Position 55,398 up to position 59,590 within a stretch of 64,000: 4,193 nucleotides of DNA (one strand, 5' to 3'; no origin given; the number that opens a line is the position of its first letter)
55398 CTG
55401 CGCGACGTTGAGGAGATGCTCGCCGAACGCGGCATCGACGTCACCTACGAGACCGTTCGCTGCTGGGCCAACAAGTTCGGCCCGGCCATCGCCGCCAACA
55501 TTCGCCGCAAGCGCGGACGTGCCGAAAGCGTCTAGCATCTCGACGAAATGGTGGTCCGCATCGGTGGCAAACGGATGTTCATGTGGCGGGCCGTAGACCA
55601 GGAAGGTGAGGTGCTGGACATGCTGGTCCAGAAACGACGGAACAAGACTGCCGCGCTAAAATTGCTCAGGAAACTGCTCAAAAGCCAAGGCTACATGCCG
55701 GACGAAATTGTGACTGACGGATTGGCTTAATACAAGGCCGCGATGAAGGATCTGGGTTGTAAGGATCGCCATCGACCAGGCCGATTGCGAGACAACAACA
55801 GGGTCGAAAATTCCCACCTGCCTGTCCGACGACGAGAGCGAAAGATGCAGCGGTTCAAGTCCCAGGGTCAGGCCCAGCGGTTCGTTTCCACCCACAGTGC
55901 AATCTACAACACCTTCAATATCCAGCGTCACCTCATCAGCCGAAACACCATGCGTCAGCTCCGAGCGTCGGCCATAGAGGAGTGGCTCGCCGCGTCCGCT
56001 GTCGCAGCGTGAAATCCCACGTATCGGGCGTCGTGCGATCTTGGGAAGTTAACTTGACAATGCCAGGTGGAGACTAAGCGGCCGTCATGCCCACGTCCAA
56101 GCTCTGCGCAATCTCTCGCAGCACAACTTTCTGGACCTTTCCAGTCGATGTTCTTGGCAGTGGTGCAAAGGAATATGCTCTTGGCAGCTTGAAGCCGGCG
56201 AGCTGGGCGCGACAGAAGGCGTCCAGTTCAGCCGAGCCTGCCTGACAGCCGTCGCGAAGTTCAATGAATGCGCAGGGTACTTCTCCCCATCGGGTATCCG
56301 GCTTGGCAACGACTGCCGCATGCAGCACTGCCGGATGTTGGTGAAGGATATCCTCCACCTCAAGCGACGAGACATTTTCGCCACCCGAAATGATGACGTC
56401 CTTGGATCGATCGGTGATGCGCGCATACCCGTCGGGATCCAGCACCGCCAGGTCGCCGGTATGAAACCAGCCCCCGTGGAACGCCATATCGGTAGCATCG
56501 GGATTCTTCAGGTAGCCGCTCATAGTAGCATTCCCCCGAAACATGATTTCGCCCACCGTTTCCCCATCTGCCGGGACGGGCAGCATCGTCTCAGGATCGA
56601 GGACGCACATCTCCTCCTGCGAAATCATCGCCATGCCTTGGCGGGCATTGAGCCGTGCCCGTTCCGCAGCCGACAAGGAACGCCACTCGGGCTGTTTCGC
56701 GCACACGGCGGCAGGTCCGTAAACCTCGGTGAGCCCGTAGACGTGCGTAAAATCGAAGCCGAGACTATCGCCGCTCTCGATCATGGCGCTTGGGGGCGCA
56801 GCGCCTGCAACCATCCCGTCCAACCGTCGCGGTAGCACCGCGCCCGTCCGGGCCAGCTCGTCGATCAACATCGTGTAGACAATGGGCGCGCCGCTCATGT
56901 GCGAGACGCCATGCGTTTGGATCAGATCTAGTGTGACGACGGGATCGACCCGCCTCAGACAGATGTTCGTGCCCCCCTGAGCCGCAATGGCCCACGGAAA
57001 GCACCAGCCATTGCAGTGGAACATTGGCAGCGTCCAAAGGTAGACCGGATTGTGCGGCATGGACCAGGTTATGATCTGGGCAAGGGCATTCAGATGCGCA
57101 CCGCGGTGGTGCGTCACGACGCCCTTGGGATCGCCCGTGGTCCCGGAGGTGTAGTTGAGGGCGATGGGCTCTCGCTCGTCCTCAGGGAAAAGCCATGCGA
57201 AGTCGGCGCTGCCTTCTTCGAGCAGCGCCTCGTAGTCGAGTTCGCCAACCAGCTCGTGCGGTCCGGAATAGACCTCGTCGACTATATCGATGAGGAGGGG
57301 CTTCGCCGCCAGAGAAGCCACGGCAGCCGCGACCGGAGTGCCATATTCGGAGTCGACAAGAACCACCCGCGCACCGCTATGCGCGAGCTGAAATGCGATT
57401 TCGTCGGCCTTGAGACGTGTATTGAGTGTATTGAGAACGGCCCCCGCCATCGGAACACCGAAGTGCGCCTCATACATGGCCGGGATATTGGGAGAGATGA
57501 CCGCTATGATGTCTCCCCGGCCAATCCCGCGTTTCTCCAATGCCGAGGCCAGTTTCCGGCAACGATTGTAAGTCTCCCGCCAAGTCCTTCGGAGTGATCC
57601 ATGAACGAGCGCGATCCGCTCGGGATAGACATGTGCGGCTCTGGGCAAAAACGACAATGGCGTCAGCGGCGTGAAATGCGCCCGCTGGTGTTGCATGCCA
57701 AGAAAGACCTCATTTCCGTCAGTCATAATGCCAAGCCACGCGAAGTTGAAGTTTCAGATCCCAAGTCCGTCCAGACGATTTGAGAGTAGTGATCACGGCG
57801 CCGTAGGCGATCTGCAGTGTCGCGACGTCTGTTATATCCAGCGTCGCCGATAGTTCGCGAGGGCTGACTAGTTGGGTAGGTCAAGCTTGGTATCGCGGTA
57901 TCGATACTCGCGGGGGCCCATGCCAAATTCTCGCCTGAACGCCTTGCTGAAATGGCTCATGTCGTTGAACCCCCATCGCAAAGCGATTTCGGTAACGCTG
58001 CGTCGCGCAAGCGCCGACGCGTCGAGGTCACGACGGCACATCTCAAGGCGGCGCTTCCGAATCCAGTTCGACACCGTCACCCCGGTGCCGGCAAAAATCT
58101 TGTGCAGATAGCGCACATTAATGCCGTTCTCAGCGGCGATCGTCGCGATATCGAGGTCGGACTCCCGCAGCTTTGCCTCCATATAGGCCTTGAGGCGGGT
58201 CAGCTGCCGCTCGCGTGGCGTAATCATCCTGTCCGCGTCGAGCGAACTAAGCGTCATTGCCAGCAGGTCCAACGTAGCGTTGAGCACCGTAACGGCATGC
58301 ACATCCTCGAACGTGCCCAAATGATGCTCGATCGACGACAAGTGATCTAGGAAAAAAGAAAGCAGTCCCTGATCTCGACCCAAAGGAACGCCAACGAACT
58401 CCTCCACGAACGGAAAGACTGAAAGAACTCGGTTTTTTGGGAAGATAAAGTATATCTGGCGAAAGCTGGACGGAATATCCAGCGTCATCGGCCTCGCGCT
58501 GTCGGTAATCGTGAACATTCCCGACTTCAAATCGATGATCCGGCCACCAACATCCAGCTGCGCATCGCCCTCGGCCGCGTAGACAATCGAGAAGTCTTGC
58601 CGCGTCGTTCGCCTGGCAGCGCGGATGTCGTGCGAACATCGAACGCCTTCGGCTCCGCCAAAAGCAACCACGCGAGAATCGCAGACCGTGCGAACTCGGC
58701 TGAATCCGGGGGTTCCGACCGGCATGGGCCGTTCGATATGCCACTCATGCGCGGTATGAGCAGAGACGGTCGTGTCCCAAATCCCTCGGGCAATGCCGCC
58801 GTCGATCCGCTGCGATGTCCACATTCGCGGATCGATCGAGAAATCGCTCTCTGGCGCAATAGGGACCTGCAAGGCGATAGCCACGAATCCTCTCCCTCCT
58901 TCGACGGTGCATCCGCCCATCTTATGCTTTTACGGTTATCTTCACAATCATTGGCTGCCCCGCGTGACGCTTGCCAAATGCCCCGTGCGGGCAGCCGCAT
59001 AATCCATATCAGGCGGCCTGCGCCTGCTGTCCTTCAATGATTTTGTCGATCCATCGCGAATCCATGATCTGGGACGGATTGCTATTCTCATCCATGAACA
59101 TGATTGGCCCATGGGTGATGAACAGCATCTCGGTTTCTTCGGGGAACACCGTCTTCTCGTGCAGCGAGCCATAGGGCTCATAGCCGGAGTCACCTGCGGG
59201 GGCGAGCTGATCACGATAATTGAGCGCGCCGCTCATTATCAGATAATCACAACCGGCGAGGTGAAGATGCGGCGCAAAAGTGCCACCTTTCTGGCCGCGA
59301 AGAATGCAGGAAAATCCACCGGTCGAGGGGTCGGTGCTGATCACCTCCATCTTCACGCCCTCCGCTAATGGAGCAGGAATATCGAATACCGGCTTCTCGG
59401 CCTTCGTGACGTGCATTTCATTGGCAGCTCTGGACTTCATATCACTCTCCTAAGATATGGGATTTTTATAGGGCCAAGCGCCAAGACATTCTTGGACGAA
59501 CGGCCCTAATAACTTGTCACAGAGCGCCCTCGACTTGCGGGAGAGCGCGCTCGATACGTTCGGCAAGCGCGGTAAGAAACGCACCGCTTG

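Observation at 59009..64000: Island cluster coupling a Dke1-like C-C-cleaving cupin to a split TPP/lipoate dehydrogenase and a TonB receptor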

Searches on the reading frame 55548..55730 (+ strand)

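Call 93: search_protein_families(library=pfam, proteins=[window:55548-55730:+], max_evalue=0.01)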
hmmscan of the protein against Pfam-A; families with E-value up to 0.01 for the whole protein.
window:55548-55730:+ (60 aa): 1 family
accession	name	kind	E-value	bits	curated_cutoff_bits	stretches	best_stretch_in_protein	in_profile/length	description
PF13610.12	DDE_Tnp_IS240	-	7.1e-19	68.8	27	1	2-59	10-67/139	DDE domain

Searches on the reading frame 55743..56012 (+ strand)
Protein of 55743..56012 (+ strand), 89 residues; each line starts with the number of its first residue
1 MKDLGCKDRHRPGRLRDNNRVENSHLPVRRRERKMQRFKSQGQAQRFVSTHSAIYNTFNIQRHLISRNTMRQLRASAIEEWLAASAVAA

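Call 93: search_protein_families(library=pfam, proteins=[window:55743-56012:+], max_evalue=0.01)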
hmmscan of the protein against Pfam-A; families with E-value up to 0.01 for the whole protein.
window:55743-56012:+ (89 aa): 1 family
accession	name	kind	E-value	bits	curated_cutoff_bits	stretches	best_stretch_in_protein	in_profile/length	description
PF13610.12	DDE_Tnp_IS240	-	1.3e-07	32.3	27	1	9-58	88-136/139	DDE domain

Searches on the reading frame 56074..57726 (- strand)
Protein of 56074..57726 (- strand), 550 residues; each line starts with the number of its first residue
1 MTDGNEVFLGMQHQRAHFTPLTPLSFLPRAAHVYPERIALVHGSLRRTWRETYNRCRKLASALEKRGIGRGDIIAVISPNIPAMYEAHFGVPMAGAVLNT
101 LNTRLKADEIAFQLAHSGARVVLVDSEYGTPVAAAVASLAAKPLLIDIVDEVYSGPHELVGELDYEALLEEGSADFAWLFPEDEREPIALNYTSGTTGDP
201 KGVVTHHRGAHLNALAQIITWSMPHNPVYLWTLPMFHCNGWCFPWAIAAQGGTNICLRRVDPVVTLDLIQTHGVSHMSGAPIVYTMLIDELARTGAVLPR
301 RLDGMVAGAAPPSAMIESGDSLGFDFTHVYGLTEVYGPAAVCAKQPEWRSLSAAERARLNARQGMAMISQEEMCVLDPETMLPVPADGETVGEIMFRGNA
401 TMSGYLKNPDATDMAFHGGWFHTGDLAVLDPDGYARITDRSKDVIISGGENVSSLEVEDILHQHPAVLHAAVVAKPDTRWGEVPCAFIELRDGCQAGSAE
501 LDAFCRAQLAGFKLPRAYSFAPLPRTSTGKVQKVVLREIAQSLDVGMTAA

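Call 3: search_protein_families(library=pfam, proteins=[window:56074-57726:-])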
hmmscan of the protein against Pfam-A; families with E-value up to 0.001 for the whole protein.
window:56074-57726:- (550 aa): 2 families
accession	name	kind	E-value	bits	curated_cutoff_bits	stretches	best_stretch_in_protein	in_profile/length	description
PF00501.34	AMP-binding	-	2.2e-76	257.6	29.9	1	29-406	3-384/384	AMP-binding enzyme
PF13193.12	AMP-binding_C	-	6.2e-17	62.7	24.5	1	456-530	1-76/76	AMP-binding enzyme C-terminal domain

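Call 4: search_protein_families(library=ncbifam, proteins=[window:56074-57726:-])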
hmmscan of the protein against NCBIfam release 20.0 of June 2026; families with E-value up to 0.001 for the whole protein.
window:56074-57726:- (550 aa): 104 families (the best 25 are shown)
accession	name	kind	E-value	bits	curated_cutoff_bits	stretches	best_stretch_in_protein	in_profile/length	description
NF006020.0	PRK08162.1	subfamily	3e-255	847.8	677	1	10-543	8-541/545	acyl-CoA synthetase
NF004837.0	PRK06187.1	subfamily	1.2e-131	439.6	476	1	26-540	13-522/531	long-chain-fatty-acid--CoA ligase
NF004674.0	PRK06018.1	subfamily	4e-91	306.4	766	1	41-541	33-535/544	long-chain-fatty-acid--CoA ligase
NF006182.0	PRK08316.1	subfamily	1.4e-89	301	663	1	26-541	16-518/523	fatty acyl-CoA synthetase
NF005426.0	PRK07008.1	equivalog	1.5e-88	297.8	822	1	42-541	38-536/545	3-(methylthio)propionyl-CoA ligase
NF005801.1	PRK07656.1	equivalog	3.5e-80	270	657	1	27-537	7-500/500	FadD3 family acyl-CoA ligase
NF005307.0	PRK06839.1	equivalog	2.8e-77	260.4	748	1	29-541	10-494/496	o-succinylbenzoate--CoA ligase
NF002966.0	PRK03640.1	equivalog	2.3e-74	250.7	556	1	26-540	7-480/483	o-succinylbenzoate--CoA ligase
NF052269.1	Staph_lig_FadD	equivalog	2.6e-74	250.3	650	1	30-541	9-494/499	long-chain-fatty-acid--CoA ligase FadD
NF005676.0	PRK07470.1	equivalog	4e-74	250.2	774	1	26-538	25-527/544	acyl-CoA synthetase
NF009233.0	PRK12583.1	subfamily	8.3e-74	248.9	832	1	30-540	27-550/558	fatty acid CoA ligase family protein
NF005857.1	PRK07786.1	exception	6.6e-71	239.4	733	1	27-538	15-510/513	fatty-acid--CoA ligase FadD5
NF006181.0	PRK08314.1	subfamily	1.8e-70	237.7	705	1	22-540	24-554/563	long-chain-fatty-acid--CoA ligase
TIGR01923.1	menE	equivalog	3.3e-69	233.8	330.15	1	48-533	1-439/442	o-succinylbenzoate--CoA ligase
NF004797.0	PRK06145.1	equivalog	3.4e-68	230.2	850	1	31-538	12-493/499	acyl-CoA synthetase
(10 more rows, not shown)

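Call 82: search_solved_structures(query=window:56074-57726:-, max_evalue=1e-40)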
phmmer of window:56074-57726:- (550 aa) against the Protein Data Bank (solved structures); distinct sequences matched with E-value up to 1e-40: 23.
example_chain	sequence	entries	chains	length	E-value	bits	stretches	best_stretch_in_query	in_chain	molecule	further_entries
1ult_A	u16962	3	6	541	4.2e-80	273.2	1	25-539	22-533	long chain fatty acid-CoA ligase | long-chain-fatty-acid-CoA synthetase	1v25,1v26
6ihk_A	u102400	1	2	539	4.8e-70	240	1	36-538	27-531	AMP-binding domain protein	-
6ijb_A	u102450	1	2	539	3.4e-69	237.2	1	36-538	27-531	AMP-binding domain protein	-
8hsy_A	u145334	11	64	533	2.5e-67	231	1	34-538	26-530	Acyl-acyl carrier protein synthetase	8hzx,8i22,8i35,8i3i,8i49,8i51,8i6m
8jyl_A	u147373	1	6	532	2.7e-67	230.9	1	34-538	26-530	Acyl-acyl carrier protein synthetase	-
8wev_A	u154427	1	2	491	6.6e-57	196.6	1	28-537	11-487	Feruloyl-CoA Synthetase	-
8weu_A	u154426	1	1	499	6.7e-57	196.6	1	28-537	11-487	Fatty-acyl-CoA synthase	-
3r44_A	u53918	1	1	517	5.5e-56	193.6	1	33-539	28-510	fatty acyl CoA synthetase FADD13 (FATTY-ACYL-CoA SYNTHETASE)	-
8r2q_A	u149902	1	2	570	1.8e-55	191.9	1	27-537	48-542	Probable fatty-acid-CoA ligase FadD5 (Fatty-acid-CoA synthetase) (Fatty-acid-CoA synthase)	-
5buq_A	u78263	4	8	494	2.1e-53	185.1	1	26-538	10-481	2-succinylbenzoate--CoA ligase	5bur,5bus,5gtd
5x8f_A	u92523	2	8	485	3.5e-53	184.3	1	26-537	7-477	2-succinylbenzoate--CoA ligase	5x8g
3ivr_A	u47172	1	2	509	1.2e-48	169.4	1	28-536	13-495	Putative long-chain-fatty-acid CoA ligase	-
8r2r_A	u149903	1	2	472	4.9e-43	150.8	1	27-466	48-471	Probable fatty-acid-CoA ligase FadD5 (Fatty-acid-CoA synthetase) (Fatty-acid-CoA synthase)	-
5ie0_A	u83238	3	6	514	5.4e-43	150.7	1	26-536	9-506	Oxalate--CoA ligase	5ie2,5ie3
8ivi_A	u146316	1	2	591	1.4e-42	149.4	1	37-537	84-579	Medium/long-chain-fatty-acid--CoA ligase FadD8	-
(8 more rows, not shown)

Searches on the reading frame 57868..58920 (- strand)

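Call 3: search_protein_families(library=pfam, proteins=[window:57868-58920:-])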
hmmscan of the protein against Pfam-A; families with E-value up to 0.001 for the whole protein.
window:57868-58920:- (350 aa): 3 families
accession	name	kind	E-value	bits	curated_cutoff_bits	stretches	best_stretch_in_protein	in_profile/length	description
PF12833.13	HTH_18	-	1.7e-21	76.7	33.6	1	261-340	1-78/80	Helix-turn-helix domain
PF00165.29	HTH_AraC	-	1.2e-14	54.4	26.6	1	306-340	8-41/42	Bacterial regulatory helix-turn-helix proteins, AraC family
PF14525.12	AraC_binding_2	-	5.4e-07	29.9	27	1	95-224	39-172/173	AraC-binding-like domain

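Call 4: search_protein_families(library=ncbifam, proteins=[window:57868-58920:-])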
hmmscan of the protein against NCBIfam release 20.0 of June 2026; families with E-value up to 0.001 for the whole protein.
window:57868-58920:- (350 aa): 29 families (the best 25 are shown)
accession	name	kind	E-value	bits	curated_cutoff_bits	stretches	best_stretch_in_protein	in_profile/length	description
NF007243.0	PRK09685.1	equivalog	1.6e-40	139.4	199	1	93-342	56-301/303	transcriptional regulator FeaR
NF052534.1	RzbtTranRegRhrA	equivalog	1.2e-18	67.4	500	1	208-340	177-308/312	rhizobactin biosynthesis transcriptional regulator RhrA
NF010028.0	PRK13503.1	equivalog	1.5e-14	54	288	1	223-343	156-273/278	HTH-type transcriptional activator RhaS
NF049968.1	QhpR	equivalog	1.2e-12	47.6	250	1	235-340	182-284/284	AraC-like transcriptional regulator QhpR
NF007584.0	PRK10219.1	equivalog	4e-12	46.4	174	1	242-342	9-106/107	superoxide response transcriptional regulator SoxS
NF006902.0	PRK09393.1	equivalog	7.1e-12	45.1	425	1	236-342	218-321/327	transcriptional regulator FtrA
NF010026.0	PRK13501.1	equivalog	8.4e-12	44.8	363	1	233-343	171-278/290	HTH-type transcriptional activator RhaR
NF041686.2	ant_diox_reg_AndR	equivalog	3e-11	43.5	350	1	116-338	86-316/321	anthranilate 1,2-dioxygenase regulatory protein AndR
NF047455.1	TF_Staph_AryK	equivalog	4.2e-11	41.8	850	1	235-344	154-260/759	transcriptional regulator AryK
NF007860.0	PRK10572.1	equivalog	6.3e-11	41.7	208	1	202-344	151-286/292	arabinose operon transcriptional regulator AraC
NF012144.2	ramA_TF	equivalog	4.4e-10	40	180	1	254-342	20-106/108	RamA family antibiotic efflux transcriptional regulator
NF047788.1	TransRegPocR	equivalog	2.5e-09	36.9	500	1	230-342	181-290/296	transcriptional regulator PocR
NF010025.2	PRK13500.1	equivalog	4.3e-09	36.4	525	1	218-345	153-280/282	HTH-type transcriptional activator RhaR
TIGR04094.1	adjacent_YSIRK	equivalog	4.7e-09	35.7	200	1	245-340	292-383/383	YSIRK-targeted surface antigen transcriptional regulator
NF010027.0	PRK13502.1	equivalog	2.5e-08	33.8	384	1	203-342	138-277/282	HTH-type transcriptional activator RhaR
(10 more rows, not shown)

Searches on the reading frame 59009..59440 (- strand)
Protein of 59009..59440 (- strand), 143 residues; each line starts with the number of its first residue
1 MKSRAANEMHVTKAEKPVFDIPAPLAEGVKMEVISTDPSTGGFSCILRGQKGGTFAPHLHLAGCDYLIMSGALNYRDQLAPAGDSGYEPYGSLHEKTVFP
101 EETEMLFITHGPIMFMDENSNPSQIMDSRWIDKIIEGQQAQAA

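Call 3: search_protein_families(library=pfam, proteins=[window:59009-59440:-])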
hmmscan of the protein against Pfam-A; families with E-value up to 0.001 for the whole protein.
window:59009-59440:- (143 aa): 1 family
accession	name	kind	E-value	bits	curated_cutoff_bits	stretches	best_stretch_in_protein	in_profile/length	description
PF12973.13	Cupin_7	-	1.6e-22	79.8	27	1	24-113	15-104/105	ChrR Cupin-like domain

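Call 4: search_protein_families(library=ncbifam, proteins=[window:59009-59440:-])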
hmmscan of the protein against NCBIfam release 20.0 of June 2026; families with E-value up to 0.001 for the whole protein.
window:59009-59440:- (143 aa): 0 families

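Call 6: search_solved_structures(query=window:59009-59440:-, max_evalue=10, show_alignments=4)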
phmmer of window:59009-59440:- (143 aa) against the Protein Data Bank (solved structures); distinct sequences matched with E-value up to 10: 6.
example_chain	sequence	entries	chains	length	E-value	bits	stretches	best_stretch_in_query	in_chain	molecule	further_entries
3bal_A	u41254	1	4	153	2.2e-11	46.7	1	19-121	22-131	Acetylacetone-cleaving enzyme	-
2o1q_A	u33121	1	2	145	1.9e-10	43.6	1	21-126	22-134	putative acetyl/propionyl-CoA carboxylase, alpha subunit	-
5bpx_A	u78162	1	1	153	0.00034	23.4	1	24-122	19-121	2,4'-dihydroxyacetophenone dioxygenase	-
4p9g_A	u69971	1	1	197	0.0005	22.8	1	23-122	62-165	2,4'-dihydroxyacetophenone dioxygenase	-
3ebr_A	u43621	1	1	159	0.052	16.3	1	23-123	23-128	uncharacterized RmlC-like cupin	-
2ysd_A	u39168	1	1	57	0.088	15.6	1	98-137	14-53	Membrane-associated guanylate kinase, WW and PDZ domain-containing protein 1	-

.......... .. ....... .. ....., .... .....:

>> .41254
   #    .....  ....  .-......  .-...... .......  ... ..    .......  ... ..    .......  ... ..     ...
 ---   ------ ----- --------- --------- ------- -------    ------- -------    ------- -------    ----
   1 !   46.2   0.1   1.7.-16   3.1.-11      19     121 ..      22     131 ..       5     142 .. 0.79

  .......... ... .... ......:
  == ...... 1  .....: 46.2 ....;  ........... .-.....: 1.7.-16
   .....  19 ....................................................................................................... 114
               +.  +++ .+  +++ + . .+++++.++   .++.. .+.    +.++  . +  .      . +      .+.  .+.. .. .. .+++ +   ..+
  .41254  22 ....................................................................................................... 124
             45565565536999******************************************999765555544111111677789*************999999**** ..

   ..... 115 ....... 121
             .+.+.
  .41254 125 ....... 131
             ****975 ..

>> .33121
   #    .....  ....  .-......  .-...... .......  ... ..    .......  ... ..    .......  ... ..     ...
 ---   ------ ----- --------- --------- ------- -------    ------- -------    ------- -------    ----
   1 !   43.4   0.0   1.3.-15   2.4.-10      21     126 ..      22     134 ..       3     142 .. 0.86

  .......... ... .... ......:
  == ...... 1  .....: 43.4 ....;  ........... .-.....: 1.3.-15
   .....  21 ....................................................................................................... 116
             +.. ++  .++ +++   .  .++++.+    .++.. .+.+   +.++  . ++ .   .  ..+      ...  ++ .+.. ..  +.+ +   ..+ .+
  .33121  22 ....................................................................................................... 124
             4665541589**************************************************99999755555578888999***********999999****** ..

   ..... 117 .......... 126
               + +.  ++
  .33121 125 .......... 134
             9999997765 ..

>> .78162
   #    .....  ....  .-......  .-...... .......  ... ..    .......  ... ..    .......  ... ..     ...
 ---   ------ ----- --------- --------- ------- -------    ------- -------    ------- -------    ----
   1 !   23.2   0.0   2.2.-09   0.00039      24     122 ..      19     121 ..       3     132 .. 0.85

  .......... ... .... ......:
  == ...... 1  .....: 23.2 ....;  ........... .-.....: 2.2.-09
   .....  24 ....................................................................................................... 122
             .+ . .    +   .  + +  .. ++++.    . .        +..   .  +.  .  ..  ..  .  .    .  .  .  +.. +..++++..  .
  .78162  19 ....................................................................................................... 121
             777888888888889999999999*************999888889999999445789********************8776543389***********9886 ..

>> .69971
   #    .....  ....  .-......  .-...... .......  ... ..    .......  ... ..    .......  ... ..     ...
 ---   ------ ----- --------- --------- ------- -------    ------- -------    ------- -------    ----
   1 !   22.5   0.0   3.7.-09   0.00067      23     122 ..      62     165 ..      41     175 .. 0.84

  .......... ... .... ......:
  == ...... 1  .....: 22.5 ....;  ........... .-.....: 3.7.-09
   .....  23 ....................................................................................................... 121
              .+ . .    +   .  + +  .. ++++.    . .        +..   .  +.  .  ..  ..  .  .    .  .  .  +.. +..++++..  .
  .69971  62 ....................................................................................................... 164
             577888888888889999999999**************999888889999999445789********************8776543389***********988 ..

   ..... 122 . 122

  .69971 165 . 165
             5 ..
